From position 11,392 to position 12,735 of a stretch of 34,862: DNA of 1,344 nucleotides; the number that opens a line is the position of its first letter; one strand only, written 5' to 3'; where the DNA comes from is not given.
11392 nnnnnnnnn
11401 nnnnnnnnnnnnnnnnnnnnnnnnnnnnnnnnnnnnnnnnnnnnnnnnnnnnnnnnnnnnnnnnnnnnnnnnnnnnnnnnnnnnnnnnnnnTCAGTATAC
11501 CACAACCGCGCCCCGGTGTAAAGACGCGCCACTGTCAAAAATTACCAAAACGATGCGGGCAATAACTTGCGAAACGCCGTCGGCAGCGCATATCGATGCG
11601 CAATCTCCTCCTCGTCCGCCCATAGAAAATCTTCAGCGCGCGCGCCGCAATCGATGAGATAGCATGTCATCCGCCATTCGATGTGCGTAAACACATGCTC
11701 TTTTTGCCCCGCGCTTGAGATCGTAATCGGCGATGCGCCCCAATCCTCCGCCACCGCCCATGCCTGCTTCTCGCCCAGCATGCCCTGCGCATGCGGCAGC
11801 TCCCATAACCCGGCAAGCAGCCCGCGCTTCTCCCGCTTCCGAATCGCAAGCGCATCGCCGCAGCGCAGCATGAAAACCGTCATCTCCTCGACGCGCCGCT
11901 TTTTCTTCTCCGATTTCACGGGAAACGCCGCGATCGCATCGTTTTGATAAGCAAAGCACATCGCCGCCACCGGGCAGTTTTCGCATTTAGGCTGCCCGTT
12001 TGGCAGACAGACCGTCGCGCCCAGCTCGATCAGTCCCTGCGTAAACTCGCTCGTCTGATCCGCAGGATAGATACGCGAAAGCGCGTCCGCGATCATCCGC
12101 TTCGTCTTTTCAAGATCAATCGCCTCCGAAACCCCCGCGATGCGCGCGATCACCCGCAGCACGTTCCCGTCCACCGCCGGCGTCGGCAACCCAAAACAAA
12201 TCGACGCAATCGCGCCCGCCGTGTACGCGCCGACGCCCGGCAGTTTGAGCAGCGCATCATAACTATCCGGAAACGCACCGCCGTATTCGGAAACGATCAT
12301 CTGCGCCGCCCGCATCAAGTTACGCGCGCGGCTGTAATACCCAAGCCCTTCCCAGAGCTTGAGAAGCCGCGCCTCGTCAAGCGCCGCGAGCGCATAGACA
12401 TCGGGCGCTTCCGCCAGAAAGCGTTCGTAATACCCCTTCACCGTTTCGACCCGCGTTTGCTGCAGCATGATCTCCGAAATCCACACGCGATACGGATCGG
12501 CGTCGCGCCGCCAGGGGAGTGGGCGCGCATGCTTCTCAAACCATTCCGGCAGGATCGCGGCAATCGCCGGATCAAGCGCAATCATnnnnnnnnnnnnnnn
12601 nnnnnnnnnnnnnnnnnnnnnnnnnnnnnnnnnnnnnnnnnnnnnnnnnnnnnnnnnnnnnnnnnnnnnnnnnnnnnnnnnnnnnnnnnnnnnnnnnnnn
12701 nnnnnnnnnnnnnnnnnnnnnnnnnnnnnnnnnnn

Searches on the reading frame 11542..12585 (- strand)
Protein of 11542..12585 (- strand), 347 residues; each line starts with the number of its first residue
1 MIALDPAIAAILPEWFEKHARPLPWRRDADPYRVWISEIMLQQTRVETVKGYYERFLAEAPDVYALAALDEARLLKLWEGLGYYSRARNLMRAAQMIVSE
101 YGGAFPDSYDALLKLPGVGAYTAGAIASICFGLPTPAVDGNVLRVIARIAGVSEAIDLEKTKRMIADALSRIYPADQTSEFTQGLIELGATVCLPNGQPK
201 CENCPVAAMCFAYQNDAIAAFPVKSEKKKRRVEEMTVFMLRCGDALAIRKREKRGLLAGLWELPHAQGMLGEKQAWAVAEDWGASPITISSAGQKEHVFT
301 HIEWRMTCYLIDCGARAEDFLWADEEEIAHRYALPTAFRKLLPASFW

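Call 54: search_protein_families(library=pfam, proteins=[window:11542-12585:-])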
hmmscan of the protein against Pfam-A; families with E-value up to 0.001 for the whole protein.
window:11542-12585:- (347 aa): 3 families
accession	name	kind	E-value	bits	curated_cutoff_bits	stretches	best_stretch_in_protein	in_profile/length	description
PF14815.12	NUDIX_4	-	2.2e-27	95.5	35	1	236-342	1-111/113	NUDIX domain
PF00730.31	HhH-GPD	-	4.8e-22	78.8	26.2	1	36-165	1-102/108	HhH-GPD superfamily base excision DNA repair protein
PF00633.29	HHH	-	1.9e-08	34.1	24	1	100-129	1-30/30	Helix-hairpin-helix motif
